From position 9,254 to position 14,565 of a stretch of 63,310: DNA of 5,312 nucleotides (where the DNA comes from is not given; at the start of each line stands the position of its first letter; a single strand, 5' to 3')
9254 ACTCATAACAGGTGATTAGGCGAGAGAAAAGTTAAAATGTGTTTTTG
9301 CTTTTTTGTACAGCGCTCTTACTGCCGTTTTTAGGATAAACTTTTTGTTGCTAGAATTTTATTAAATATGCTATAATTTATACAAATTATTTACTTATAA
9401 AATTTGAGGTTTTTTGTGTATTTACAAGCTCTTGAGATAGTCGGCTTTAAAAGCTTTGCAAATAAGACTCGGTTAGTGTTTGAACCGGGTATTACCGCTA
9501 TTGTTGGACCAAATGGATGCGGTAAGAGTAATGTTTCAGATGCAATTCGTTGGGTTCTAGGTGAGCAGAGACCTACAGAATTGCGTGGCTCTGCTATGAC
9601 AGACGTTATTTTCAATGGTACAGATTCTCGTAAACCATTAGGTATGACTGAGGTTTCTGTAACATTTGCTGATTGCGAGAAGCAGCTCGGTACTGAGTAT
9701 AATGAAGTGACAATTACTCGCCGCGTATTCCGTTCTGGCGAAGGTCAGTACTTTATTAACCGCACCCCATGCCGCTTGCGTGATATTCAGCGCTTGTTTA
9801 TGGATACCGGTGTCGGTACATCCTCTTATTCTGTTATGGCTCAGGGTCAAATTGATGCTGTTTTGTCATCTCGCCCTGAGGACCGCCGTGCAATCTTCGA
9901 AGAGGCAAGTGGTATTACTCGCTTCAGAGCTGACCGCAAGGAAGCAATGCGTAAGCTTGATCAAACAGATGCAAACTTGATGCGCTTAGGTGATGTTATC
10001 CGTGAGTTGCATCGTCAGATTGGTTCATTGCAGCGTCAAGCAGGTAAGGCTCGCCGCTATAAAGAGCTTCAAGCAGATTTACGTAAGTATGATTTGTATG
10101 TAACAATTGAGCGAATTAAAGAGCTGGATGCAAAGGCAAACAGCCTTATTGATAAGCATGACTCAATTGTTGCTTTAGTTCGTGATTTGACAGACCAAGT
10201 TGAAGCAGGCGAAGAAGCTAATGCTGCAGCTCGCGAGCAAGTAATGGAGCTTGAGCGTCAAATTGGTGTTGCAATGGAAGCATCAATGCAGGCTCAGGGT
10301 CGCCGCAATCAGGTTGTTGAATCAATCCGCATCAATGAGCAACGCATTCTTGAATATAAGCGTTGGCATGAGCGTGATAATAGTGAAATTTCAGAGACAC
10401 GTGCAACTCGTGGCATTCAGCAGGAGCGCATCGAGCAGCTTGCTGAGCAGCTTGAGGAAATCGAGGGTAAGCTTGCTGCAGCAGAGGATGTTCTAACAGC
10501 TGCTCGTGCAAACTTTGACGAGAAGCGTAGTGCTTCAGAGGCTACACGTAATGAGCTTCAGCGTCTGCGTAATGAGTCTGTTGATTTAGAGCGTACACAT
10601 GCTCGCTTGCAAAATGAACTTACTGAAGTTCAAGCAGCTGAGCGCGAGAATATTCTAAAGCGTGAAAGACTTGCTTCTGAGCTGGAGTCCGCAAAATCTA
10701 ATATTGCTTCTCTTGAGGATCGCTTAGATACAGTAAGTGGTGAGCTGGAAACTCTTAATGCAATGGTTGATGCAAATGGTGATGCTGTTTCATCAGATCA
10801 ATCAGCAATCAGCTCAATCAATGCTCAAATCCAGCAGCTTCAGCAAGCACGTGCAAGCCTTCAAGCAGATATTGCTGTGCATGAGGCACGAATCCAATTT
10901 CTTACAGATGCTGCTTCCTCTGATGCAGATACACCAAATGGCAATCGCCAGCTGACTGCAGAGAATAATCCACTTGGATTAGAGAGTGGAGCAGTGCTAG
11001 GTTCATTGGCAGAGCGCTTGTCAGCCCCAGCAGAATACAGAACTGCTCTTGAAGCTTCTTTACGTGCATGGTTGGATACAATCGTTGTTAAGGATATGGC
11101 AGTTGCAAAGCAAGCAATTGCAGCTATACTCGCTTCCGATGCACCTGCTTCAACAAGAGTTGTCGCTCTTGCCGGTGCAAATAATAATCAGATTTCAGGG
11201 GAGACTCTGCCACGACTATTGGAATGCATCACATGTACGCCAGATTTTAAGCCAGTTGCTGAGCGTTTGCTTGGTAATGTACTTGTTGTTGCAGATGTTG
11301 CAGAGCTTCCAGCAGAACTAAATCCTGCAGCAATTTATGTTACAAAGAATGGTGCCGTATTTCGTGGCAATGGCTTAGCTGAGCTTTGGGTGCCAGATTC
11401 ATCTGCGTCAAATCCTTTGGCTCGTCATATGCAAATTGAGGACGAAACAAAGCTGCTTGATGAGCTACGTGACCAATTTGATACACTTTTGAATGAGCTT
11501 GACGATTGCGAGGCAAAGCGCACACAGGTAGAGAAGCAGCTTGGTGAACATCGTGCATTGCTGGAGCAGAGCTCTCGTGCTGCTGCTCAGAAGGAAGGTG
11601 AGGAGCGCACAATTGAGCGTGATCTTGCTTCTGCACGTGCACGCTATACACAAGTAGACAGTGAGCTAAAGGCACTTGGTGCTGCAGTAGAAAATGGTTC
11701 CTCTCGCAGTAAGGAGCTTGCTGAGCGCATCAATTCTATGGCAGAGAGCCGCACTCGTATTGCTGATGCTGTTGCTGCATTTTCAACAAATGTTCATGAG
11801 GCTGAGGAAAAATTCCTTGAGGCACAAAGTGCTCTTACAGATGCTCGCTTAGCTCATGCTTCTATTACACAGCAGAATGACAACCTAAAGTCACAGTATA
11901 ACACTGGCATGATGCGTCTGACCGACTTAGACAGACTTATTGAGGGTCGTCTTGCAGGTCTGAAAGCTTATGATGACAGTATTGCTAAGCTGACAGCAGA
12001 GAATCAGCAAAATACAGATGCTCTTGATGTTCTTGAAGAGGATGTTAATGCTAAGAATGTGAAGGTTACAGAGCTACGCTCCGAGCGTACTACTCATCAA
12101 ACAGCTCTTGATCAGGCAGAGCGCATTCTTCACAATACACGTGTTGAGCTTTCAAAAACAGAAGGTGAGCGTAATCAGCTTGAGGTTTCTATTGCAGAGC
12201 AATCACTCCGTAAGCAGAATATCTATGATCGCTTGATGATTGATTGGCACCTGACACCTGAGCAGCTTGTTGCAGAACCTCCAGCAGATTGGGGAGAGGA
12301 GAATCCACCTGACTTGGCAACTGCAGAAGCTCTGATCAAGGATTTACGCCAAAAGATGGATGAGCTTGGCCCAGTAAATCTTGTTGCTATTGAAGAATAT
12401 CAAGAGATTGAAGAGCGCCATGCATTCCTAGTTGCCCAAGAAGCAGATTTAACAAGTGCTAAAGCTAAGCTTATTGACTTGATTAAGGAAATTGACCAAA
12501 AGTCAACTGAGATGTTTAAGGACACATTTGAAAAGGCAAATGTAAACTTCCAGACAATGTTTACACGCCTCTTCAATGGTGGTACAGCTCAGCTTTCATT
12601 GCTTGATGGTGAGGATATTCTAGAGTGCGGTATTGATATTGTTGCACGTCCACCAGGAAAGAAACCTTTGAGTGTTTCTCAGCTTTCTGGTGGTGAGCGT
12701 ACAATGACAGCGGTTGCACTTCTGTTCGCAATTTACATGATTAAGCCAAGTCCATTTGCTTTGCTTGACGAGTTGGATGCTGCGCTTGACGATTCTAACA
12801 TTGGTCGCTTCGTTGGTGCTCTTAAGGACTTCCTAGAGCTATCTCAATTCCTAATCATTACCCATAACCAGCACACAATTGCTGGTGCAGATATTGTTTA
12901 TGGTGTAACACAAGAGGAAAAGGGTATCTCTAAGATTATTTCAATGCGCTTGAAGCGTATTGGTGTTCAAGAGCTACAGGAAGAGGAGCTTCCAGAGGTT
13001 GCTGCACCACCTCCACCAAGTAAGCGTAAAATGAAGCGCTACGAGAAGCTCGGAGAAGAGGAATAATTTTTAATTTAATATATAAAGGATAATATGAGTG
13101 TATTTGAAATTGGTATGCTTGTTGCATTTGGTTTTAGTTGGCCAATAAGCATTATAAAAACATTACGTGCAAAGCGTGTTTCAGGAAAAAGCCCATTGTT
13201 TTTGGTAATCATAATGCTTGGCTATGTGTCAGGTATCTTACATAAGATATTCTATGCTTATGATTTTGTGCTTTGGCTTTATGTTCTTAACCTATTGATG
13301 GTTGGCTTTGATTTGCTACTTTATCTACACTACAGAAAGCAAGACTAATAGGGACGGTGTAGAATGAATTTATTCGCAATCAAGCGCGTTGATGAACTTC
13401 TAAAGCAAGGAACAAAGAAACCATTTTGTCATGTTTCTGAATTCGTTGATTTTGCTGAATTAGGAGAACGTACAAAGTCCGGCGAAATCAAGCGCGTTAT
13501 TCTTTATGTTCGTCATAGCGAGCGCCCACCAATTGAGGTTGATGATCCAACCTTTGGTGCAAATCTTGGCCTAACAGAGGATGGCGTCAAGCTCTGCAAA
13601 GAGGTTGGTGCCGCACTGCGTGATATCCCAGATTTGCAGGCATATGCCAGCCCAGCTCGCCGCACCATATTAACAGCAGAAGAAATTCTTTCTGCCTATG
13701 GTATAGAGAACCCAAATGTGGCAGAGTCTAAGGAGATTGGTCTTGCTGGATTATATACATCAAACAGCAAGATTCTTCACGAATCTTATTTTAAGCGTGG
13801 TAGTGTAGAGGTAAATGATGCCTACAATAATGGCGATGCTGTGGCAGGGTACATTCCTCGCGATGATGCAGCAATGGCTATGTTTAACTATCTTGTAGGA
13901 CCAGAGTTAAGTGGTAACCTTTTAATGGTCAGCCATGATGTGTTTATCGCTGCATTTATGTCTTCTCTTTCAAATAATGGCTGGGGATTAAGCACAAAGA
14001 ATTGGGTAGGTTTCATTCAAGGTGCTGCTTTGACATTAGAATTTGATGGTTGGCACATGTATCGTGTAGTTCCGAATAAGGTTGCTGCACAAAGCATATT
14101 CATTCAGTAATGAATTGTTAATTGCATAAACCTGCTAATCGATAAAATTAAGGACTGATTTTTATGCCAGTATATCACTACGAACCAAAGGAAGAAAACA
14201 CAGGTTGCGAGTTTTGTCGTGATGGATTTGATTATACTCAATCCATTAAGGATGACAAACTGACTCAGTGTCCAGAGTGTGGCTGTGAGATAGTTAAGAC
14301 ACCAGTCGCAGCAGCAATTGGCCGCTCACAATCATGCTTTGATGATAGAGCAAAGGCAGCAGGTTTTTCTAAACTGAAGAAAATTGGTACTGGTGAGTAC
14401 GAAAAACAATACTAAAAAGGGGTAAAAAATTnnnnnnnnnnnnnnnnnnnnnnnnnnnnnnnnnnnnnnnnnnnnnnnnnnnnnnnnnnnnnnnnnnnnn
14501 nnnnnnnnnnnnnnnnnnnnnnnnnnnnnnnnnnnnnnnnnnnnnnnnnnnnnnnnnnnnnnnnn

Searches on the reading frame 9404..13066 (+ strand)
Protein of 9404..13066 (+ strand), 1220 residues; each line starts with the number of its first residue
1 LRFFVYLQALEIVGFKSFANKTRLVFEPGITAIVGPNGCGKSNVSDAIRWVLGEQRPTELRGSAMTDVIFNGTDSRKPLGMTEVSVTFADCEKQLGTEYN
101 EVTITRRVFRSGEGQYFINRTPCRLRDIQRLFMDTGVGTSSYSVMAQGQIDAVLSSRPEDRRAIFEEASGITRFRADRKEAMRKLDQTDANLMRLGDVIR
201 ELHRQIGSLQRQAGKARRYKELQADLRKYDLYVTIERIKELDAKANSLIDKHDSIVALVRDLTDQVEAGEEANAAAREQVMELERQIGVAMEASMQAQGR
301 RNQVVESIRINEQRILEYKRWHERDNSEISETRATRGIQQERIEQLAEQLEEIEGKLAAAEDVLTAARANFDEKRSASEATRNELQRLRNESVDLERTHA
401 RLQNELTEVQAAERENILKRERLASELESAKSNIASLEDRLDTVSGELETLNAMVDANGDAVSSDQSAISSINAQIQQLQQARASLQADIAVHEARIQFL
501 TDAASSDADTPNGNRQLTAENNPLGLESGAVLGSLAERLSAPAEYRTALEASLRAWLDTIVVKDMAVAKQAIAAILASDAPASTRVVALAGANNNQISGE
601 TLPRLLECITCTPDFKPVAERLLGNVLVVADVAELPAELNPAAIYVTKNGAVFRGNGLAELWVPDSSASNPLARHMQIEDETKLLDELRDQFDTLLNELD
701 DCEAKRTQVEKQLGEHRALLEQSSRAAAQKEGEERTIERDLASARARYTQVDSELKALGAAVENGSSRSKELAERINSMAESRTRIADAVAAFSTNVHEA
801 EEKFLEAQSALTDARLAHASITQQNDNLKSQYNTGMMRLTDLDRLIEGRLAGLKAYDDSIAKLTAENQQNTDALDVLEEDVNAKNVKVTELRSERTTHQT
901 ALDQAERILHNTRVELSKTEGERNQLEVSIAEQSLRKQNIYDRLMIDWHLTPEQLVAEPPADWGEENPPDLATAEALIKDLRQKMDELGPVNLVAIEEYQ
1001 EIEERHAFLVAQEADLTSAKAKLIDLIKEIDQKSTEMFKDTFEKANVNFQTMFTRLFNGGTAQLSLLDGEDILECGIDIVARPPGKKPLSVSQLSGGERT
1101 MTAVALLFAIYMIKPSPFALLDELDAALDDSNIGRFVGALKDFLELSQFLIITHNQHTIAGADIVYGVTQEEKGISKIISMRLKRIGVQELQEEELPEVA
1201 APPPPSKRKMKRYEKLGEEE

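Call 11: search_protein_families(library=pfam, proteins=[window:9404-13066:+])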
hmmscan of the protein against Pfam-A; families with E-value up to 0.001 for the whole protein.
window:9404-13066:+ (1220 aa): 6 families
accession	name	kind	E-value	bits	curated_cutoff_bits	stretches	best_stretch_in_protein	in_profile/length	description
PF02463.25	SMC_N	-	4.1e-65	219.7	40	1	6-1176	1-219/220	RecF/RecN/SMC N terminal domain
PF06470.18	SMC_hinge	-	1e-16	61.8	22.5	1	531-633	4-110/116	SMC proteins Flexible Hinge Domain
PF13304.12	AAA_21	-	2.1e-11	44.9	27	1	30-87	1-63/304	AAA domain, putative AbiEii toxin, Type IV TA system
PF13175.12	AAA_15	-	1.8e-10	41.5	32.1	1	7-498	3-292/374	AAA ATPase domain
PF13476.12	AAA_23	-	7.1e-10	40.3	27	1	10-229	2-196/201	AAA domain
PF13555.12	AAA_29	-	0.00012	22.2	27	1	7-52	1-46/61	P-loop containing region of AAA domain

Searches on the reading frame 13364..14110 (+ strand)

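Call 10: search_protein_families(library=pfam, proteins=[window:13364-14110:+])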
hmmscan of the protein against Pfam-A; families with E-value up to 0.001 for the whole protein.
window:13364-14110:+ (248 aa): 1 family
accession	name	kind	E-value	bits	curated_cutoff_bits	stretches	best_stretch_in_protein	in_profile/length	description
PF00300.27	His_Phos_1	-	2.6e-09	37.5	21.7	1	49-205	4-161/194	Histidine phosphatase superfamily (branch 1)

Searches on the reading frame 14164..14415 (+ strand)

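Call 11: search_protein_families(library=pfam, proteins=[window:14164-14415:+])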
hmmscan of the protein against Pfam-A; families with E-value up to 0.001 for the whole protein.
window:14164-14415:+ (83 aa): 1 family
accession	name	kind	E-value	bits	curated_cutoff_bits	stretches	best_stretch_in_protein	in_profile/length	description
PF09723.15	Zn_ribbon_8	-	7.5e-07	29.5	34.4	1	1-44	1-38/41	Zinc ribbon domain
